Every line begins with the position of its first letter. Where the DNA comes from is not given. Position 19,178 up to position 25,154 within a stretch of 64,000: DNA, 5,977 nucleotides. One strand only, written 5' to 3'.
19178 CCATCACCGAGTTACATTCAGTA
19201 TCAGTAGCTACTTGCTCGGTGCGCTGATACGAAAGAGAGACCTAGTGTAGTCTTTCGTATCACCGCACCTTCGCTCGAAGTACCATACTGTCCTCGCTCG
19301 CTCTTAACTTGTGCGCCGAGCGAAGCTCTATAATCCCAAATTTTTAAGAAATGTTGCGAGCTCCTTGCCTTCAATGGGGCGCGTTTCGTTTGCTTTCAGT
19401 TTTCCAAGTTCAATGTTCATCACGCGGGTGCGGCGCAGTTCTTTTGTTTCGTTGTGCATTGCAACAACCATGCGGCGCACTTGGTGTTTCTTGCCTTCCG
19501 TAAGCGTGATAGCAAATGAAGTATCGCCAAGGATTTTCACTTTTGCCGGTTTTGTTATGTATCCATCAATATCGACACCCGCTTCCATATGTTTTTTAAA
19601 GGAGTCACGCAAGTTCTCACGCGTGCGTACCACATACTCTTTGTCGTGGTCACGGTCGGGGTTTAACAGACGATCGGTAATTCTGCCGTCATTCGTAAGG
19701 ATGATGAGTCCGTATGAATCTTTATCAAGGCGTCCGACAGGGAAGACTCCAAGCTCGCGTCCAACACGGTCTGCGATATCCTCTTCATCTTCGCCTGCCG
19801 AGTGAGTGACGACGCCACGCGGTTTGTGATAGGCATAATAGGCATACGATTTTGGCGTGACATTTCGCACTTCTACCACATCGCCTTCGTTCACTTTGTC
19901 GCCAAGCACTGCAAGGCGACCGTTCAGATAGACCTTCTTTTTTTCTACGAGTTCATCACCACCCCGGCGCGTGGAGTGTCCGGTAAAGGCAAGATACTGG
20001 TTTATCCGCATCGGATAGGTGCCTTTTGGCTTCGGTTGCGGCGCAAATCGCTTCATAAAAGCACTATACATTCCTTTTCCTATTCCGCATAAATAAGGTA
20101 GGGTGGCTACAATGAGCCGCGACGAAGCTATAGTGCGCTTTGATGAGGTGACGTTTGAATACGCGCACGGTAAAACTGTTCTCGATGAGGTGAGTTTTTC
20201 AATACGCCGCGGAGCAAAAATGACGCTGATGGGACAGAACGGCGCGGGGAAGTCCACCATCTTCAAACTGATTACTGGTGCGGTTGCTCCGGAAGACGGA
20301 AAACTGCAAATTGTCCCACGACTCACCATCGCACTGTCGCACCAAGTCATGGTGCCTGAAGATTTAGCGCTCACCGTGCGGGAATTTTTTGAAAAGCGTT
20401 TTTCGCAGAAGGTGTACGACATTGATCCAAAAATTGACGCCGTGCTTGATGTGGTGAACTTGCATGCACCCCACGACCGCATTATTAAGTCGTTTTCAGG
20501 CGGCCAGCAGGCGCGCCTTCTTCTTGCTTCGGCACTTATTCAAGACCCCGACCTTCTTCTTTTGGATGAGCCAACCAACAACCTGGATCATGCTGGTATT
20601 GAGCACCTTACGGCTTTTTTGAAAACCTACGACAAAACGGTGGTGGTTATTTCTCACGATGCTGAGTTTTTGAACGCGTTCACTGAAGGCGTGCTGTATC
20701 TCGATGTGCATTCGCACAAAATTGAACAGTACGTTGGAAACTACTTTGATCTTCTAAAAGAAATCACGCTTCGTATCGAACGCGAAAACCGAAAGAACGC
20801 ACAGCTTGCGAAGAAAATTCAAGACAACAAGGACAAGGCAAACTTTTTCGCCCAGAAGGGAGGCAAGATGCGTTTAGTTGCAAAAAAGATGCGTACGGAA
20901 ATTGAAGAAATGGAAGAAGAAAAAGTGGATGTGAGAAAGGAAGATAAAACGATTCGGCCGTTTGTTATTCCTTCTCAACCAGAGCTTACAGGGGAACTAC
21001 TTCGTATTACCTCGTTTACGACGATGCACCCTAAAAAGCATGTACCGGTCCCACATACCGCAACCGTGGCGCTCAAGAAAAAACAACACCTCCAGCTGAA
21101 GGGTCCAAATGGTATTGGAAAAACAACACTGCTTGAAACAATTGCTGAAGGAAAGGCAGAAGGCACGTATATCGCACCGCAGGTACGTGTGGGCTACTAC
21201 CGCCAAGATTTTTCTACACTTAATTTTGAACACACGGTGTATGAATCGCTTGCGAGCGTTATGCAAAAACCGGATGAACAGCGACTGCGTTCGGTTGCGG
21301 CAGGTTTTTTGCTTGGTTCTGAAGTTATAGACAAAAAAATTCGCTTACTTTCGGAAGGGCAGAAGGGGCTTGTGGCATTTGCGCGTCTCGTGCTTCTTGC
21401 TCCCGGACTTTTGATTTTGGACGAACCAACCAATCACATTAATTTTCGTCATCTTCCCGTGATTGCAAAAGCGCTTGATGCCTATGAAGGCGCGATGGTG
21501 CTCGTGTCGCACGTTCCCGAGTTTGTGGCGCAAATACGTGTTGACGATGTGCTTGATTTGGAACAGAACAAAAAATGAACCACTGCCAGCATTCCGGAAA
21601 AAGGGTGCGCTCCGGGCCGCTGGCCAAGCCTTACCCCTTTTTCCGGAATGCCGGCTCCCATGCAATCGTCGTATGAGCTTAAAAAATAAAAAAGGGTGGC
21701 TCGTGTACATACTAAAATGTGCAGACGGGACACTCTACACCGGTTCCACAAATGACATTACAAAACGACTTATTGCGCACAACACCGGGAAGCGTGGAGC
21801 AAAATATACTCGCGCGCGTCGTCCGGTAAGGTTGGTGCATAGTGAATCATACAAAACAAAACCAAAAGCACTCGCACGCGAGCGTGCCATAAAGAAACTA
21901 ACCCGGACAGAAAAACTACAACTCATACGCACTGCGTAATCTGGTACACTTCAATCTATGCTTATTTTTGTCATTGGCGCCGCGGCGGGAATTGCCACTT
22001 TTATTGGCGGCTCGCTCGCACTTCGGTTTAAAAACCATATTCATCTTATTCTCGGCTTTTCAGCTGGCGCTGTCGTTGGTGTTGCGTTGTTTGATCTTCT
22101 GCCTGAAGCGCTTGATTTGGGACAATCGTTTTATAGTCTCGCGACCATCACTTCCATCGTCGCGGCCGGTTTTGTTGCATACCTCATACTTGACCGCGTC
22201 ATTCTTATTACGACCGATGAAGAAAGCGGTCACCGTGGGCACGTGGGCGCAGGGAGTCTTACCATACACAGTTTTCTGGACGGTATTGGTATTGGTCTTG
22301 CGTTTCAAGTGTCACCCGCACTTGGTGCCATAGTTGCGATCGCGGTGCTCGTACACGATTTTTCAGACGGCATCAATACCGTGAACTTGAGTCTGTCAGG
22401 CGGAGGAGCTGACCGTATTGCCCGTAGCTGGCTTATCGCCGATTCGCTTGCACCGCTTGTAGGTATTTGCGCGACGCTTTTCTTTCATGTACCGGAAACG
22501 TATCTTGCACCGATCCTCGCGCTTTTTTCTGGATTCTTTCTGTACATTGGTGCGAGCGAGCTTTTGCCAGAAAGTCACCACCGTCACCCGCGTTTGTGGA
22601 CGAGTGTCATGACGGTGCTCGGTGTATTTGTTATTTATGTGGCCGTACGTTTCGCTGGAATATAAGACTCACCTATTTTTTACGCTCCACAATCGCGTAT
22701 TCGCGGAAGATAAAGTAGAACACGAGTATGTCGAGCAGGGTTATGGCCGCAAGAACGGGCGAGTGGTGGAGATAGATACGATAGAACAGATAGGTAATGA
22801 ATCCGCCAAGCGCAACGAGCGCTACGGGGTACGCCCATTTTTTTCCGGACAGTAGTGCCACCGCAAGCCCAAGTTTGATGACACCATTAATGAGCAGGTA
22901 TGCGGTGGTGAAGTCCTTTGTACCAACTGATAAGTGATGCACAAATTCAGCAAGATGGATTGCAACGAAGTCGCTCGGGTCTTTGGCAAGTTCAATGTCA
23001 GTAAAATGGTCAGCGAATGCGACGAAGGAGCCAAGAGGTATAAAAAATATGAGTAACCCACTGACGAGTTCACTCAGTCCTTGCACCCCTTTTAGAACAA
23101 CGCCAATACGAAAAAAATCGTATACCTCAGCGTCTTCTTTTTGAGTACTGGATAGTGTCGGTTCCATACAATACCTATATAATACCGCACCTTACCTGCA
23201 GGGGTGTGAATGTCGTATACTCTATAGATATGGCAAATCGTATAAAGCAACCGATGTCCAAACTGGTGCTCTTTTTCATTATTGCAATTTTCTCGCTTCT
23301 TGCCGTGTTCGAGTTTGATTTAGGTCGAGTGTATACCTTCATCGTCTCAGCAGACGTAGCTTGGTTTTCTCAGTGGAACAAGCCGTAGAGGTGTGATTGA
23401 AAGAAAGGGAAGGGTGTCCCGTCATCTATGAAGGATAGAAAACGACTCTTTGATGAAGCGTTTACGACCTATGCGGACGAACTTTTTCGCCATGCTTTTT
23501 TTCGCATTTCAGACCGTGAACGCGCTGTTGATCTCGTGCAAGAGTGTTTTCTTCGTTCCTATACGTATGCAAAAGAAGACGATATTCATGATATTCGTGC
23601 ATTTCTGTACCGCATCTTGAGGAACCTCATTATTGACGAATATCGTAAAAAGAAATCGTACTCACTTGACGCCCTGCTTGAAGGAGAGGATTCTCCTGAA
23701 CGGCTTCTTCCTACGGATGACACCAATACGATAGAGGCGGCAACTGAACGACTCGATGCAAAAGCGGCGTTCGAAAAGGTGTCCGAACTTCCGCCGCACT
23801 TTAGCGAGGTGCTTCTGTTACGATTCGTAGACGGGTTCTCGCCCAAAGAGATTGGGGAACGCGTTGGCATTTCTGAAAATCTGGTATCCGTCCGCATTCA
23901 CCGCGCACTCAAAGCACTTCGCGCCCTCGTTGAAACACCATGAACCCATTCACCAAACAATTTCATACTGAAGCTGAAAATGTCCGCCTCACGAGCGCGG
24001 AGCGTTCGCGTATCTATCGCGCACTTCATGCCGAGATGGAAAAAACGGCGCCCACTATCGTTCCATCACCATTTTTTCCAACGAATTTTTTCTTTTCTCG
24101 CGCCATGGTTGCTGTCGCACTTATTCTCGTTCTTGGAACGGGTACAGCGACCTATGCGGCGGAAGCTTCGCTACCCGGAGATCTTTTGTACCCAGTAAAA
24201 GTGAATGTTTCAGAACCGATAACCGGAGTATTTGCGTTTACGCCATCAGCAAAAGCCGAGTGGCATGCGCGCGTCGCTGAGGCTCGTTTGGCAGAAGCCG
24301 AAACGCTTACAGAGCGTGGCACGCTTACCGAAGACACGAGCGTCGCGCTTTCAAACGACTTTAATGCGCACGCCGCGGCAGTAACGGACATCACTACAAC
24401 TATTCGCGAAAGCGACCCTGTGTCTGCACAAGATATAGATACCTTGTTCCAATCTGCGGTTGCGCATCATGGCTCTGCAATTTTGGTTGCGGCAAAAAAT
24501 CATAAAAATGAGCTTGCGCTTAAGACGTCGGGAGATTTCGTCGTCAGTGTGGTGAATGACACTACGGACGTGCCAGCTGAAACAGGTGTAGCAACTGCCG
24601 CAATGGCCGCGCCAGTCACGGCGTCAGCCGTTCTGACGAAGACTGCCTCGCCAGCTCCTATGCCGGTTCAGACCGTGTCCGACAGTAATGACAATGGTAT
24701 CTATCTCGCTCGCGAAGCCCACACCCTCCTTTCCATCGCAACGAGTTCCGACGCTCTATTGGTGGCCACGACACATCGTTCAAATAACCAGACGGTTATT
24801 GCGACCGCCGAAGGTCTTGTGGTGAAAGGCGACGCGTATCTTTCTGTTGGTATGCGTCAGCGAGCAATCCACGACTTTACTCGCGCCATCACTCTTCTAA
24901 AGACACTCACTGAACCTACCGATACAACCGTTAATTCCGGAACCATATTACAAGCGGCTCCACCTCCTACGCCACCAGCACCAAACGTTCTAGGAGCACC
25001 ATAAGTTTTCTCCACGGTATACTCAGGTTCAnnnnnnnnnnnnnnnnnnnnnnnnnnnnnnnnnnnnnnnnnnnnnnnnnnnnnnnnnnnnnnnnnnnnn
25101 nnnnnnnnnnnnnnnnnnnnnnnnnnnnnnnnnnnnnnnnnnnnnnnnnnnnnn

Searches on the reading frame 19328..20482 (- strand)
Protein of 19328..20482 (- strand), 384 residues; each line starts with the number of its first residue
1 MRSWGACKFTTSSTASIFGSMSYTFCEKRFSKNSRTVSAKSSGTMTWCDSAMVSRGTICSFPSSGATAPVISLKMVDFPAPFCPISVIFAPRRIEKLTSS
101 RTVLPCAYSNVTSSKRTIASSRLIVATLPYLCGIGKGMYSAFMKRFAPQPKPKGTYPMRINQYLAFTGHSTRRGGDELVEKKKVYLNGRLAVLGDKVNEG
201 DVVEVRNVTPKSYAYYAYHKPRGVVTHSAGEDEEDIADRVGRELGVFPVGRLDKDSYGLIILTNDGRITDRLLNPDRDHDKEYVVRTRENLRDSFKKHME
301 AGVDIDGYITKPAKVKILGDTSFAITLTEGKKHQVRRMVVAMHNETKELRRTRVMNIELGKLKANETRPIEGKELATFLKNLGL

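Call 50: search_protein_families(library=pfam, proteins=[window:19328-20482:-], max_evalue=0.0001)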
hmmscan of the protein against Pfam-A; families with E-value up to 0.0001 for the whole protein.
window:19328-20482:- (384 aa): 2 families
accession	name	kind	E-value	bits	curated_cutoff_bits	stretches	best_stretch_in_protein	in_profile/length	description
PF00849.27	PseudoU_synth_2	-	4.8e-19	69.5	26.8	1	215-339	2-150/152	RNA pseudouridylate synthase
PF01479.30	S4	-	4.6e-05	23.5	22.8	0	158-203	1-48/48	S4 domain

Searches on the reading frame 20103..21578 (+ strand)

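Call 50: search_protein_families(library=pfam, proteins=[window:20103-21578:+], max_evalue=0.0001)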
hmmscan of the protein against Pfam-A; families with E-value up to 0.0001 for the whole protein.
window:20103-21578:+ (491 aa): 10 families
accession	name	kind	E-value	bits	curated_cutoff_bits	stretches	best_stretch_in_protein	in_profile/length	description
PF00005.33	ABC_tran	-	8.3e-46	156.4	25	2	27-159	1-137/137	ABC transporter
PF13304.12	AAA_21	-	6.2e-16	59.8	27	1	106-190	195-303/304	AAA domain, putative AbiEii toxin, Type IV TA system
PF02463.25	SMC_N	-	1.5e-08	34.8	40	0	104-193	110-205/220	RecF/RecN/SMC N terminal domain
PF13555.12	AAA_29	-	2.1e-06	27.8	27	0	30-54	15-39/61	P-loop containing region of AAA domain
PF13401.12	AAA_22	-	4.2e-06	27.5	27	0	326-441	4-92/130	AAA domain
PF05729.18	NACHT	-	1.2e-05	25.7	26.7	0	332-368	5-41/167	NACHT domain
PF13476.12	AAA_23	-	1.8e-05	25.9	27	0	43-61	25-43/201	AAA domain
PF03193.22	RsgA_GTPase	-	5.1e-05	23.6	30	0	25-60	95-129/174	RsgA GTPase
PF20720.3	nSTAND3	-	5.5e-05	23.4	27.2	0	319-352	9-42/155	Novel STAND NTPase 3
PF13604.12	AAA_30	-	8.5e-05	22.8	27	0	40-198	21-136/191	AAA domain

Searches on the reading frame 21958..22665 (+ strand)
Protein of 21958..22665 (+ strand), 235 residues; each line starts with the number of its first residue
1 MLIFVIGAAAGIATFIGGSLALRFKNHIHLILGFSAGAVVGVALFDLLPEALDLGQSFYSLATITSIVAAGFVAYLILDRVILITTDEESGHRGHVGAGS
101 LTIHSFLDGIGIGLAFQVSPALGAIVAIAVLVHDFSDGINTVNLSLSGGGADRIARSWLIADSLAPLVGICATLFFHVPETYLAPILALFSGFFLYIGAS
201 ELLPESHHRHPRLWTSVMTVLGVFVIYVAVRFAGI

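Call 50: search_protein_families(library=pfam, proteins=[window:21958-22665:+], max_evalue=0.0001)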
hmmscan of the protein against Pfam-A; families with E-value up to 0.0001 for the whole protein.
window:21958-22665:+ (235 aa): 1 family
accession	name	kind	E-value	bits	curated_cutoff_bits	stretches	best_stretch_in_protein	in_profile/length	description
PF02535.28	Zip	-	1.1e-13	51.5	35.1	2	100-224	184-313/323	ZIP Zinc transporter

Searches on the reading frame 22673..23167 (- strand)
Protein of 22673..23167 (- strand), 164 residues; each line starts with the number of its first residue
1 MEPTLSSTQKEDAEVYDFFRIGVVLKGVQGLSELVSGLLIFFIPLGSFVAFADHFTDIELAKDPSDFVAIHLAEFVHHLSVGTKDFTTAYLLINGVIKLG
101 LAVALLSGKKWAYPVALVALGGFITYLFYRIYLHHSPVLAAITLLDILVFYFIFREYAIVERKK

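Call 50: search_protein_families(library=pfam, proteins=[window:22673-23167:-], max_evalue=0.0001)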
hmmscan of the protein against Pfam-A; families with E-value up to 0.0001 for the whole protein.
window:22673-23167:- (164 aa): 1 family
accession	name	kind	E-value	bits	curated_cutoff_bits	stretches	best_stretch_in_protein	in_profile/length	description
PF09900.14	DUF2127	-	1.9e-24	86.9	24.3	1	19-157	2-140/140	Predicted membrane protein (DUF2127)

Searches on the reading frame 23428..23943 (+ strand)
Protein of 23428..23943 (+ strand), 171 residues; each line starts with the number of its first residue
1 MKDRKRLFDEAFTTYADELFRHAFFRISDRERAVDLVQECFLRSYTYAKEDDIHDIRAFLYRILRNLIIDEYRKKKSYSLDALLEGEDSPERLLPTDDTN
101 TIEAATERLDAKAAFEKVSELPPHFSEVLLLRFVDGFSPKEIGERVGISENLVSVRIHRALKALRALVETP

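Call 50: search_protein_families(library=pfam, proteins=[window:23428-23943:+], max_evalue=0.0001)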
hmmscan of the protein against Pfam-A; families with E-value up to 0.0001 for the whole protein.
window:23428-23943:+ (171 aa): 4 families
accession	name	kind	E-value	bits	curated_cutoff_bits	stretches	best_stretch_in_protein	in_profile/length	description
PF08281.18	Sigma70_r4_2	-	4.7e-13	49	25.7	1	118-164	8-54/54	Sigma-70, region 4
PF04545.22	Sigma70_r4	-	4.3e-12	45.8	24.1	1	119-166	3-50/50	Sigma-70, region 4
PF04542.20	Sigma70_r2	-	2.3e-11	43.8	24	1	12-76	2-69/71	Sigma-70 region 2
PF07638.17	Sigma70_ECF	-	5.3e-08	33.4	21.1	1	26-158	42-173/185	ECF sigma factor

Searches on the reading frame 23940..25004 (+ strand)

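Call 50: search_protein_families(library=pfam, proteins=[window:23940-25004:+], max_evalue=0.0001)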
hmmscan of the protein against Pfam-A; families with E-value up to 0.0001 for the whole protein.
window:23940-25004:+ (354 aa): 1 family
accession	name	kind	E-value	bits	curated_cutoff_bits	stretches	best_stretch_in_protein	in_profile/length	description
PF18915.5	DUF5667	-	2.5e-11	44.3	27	1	77-168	2-91/99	Domain of unknown function (DUF5667)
